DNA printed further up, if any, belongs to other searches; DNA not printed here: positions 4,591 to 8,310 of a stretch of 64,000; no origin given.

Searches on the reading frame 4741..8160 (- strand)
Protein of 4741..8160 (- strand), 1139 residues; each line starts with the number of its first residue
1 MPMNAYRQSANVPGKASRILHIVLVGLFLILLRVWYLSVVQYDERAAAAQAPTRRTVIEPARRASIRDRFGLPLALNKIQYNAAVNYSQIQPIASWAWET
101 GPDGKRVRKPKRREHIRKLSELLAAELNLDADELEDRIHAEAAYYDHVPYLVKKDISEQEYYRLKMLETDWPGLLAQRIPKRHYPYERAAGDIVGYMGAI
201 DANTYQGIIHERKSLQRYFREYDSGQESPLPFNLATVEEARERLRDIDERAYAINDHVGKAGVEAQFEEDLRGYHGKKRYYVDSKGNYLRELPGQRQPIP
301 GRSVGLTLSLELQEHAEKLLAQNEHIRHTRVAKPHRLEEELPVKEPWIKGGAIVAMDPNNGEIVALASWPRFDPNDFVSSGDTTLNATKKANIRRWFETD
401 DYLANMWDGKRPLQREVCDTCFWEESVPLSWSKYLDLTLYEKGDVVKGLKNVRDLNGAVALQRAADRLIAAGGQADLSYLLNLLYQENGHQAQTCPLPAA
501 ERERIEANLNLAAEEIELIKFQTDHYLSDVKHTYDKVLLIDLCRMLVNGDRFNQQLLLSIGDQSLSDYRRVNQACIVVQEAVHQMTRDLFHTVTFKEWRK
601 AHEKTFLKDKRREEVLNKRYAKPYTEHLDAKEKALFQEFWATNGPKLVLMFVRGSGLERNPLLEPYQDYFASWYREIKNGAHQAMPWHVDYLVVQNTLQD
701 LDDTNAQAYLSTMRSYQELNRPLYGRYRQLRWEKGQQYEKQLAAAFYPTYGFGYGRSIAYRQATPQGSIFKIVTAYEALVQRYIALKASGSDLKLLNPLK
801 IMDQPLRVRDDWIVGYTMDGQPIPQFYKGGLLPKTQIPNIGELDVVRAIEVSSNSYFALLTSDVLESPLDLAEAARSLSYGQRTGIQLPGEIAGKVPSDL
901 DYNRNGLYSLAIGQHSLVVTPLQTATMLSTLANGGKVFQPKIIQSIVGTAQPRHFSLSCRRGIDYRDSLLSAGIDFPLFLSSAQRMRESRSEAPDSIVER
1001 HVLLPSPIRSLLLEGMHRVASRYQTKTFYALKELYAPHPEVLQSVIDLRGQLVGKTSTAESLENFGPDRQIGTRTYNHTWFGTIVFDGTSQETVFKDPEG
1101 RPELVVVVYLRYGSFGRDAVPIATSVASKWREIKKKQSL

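Call 5: search_protein_families(library=ncbifam, proteins=[window:4741-8160:-], max_evalue=0.1)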
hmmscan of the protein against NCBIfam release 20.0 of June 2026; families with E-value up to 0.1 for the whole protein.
window:4741-8160:- (1139 aa): 16 families
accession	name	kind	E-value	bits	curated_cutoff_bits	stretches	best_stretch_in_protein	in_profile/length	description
TIGR03423.1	pbp2_mrdA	equivalog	3e-71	240.7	455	2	21-380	8-279/593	penicillin-binding protein 2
TIGR02214.1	spoVD_pbp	equivalog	3.3e-30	105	688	3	255-385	163-275/636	stage V sporulation protein D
NF008061.0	PRK10795.1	equivalog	6.3e-28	97.7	962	4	239-323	186-270/634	peptidoglycan DD-transpeptidase MrdA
NF051842.1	PBP4_5_Efaec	equivalog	8.1e-20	70.7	700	4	251-323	283-354/668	penicillin-binding protein PBP4(5)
NF038278.1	strep_PBP2B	exception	1.6e-17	63.3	975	2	249-368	253-359/678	penicillin-binding protein PBP2B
NF053573.1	PBP2_PenA_Neis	exception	2.2e-12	46.3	1105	2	256-377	185-289/572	peptidoglycan D,D-transpeptidase PBP2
NF033378.1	MECD_PBP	exception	2.9e-08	32.5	1450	1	351-379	348-376/678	PBP2a family beta-lactam-resistant peptidoglycan transpeptidase MecD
NF038271.1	strep_PBP2X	exception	8.2e-08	30.9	1050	1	257-318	211-273/750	penicillin-binding protein PBP2X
NF011685.0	PRK15105.1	subfamily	1.1e-07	30.9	737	1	22-218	30-199/588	peptidoglycan glycosyltransferase FtsI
NF000237.1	MECA_PBP2A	equivalog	1.8e-07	29.8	750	1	122-204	185-263/668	PBP2a family beta-lactam-resistant peptidoglycan transpeptidase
TIGR02074.1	PBP_1a_fam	subfamily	6.6e-07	28.5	508.75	2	275-377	195-286/535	PBP1A family penicillin-binding protein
NF000406.1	MECB_PBP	exception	1.3e-06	27.1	1450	1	351-379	345-373/674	PBP2a family beta-lactam-resistant peptidoglycan transpeptidase MecB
NF000407.1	MECC_PBP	exception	0.00019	19.8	1500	0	841-944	448-548/665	PBP2a family beta-lactam-resistant peptidoglycan transpeptidase MecC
NF000410.1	MECA1_pure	exception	0.00044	18.5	1480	0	841-944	449-549/666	PBP2a family beta-lactam-resistant peptidoglycan transpeptidase MecA1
NF000408.1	MECA2_pure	exception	0.0018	16.6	1525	0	841-944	451-551/668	PBP2a family beta-lactam-resistant peptidoglycan transpeptidase MecA2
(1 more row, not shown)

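Call 10: find_related_loci(query=window:4741-8160:-, collection=genome_contigs, flank=8000)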
Query window:4741-8160:- (1139 aa) in genome_contigs; peptide patterns used: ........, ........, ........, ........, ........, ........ (x = any residue, [..] = any of these).
599 stretches matched a pattern (row limit reached: there are more); 564 encode a relative of the query (tblastn E <= 1e-3); the best 80 are kept; 80 distinct loci.
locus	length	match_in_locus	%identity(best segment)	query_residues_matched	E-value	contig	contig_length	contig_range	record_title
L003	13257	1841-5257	54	11-1138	0e+0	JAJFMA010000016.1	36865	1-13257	MAG: Chlamydiae bacterium isolate OFTM375 OFTM375_15, whole genome shotgun sequence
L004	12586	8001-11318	44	9-1138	0e+0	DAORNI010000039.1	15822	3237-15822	MAG TPA_asm: Parachlamydiaceae bacterium isolate AMR_MDS_5451 NODE_2836_length_15822_cov_2.979768, whole genome shotgun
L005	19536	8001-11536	43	12-1136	0e+0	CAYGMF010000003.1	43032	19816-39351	MAG TPA_asm: uncultured bacterium isolate ERP117304_co1_136 genome assembly, contig: NODE_1003_length_43032_cov_33.19105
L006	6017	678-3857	35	15-1137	0e+0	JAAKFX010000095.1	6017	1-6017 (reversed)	MAG: Candidatus Anoxychlamydiales bacterium isolate KR126_chlam_6 KR126chlam6_95, whole genome shotgun sequence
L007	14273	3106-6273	36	12-1130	0e+0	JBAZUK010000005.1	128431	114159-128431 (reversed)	MAG: Parachlamydiales bacterium isolate SO_2017_GW1_226 NODE_999_length_128431_cov_2.984615_OW334_2017, whole genome sho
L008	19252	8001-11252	36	6-1136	0e+0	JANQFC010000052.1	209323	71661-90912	MAG: Chlamydiales bacterium isolate PL23a_bin.60 k99_300757, whole genome shotgun sequence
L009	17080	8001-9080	27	19-484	5e-31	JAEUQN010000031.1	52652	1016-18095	MAG: Blastocatellia bacterium isolate new MAG-252 NODE_31_length_52652_cov_4.768236, whole genome shotgun sequence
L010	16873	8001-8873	29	19-383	2e-28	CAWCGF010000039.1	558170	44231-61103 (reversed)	MAG: uncultured Acidobacteriota bacterium isolate MFD01275.bin.1.183 genome assembly, contig: contig_5943, whole genome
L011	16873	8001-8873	28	19-383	7e-28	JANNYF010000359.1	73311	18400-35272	MAG: Blastocatellia bacterium isolate VAR_34_concoct_43 VAR_34_k141_771637, whole genome shotgun sequence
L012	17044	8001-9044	26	14-454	1e-27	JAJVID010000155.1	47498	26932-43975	MAG: Acidobacteria bacterium isolate Bin_42R c_000000002267, whole genome shotgun sequence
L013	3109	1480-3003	27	14-947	6e-28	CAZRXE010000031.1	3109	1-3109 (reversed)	MAG TPA_asm: uncultured Heliomicrobium sp. isolate binchicken_co200_54 genome assembly, contig: k141_999000, whole genom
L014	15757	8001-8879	26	9-383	1e-27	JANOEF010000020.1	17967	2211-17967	MAG: Acidobacteriota bacterium isolate SOY_65_metabat_394 SOY_65_k141_1177835, whole genome shotgun sequence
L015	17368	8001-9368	29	20-944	2e-27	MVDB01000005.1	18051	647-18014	MAG: Desulfobacteraceae bacterium 4484_190.2 ex4484_190.2_scaffold_929, whole genome shotgun sequence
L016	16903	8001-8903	27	19-401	2e-27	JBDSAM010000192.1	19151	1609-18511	MAG: Blastocatellia bacterium isolate cluster1_bin.11 k127_9434586, whole genome shotgun sequence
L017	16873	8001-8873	28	19-383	7e-27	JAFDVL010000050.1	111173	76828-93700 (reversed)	MAG: Acidobacteria bacterium isolate SZAS-15 ACID-KAN-5__50__length-111173, whole genome shotgun sequence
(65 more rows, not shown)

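Call 60: list_cluster_members(proteins=[P0001, P0002, L083:7800-9800:+, L083:1056-2693:-, L083:11003-11926:+, window:4744-8160:-])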
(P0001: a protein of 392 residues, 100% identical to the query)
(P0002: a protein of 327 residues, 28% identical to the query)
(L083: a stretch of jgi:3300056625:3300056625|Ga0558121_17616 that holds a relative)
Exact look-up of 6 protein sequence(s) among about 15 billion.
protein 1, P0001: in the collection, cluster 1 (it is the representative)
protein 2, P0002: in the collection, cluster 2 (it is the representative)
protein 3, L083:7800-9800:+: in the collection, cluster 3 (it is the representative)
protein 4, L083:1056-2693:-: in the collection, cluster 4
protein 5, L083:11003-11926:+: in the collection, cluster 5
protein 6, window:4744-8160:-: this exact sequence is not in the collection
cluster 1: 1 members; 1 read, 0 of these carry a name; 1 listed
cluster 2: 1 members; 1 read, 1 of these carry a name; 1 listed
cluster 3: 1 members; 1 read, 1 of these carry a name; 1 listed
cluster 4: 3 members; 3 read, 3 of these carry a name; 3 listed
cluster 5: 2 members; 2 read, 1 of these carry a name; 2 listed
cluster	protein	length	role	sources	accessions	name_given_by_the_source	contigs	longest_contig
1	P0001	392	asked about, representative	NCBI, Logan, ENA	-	-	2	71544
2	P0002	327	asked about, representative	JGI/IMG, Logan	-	hypothetical protein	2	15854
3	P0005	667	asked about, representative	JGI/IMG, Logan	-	hypothetical protein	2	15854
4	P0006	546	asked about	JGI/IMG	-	hypothetical protein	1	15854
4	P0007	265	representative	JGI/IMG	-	hypothetical protein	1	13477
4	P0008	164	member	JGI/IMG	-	hypothetical protein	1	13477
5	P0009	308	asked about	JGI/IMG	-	hypothetical protein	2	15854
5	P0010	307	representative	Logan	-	-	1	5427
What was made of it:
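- Tried and rejected: An attempt to place the homologues' contigs taxonomically through cluster names returned only "hypothetical protein" (call 60).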

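Call 63: search_protein_families(library=pfam, proteins=[L003:105-1277:+], max_evalue=0.00001)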
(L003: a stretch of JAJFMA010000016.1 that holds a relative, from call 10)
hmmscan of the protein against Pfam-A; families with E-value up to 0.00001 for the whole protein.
L003:105-1277:+ (390 aa): 5 families
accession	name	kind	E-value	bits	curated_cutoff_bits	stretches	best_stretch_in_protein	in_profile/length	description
PF13683.12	rve_3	-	4.6e-14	52.4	26.5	1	233-297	2-67/67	Integrase core domain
PF00665.32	rve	-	3.2e-09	37.4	32.6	1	140-243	2-101/102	Integrase core domain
PF13565.12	HTH_32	-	1e-08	36.1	33.7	1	39-114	1-72/73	Homeodomain-like domain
PF13384.12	HTH_23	-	3.7e-07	30.2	24.6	1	10-55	5-49/50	Homeodomain-like domain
PF13518.12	HTH_28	-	8.8e-07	29.3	25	1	24-63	13-52/52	Helix-turn-helix domain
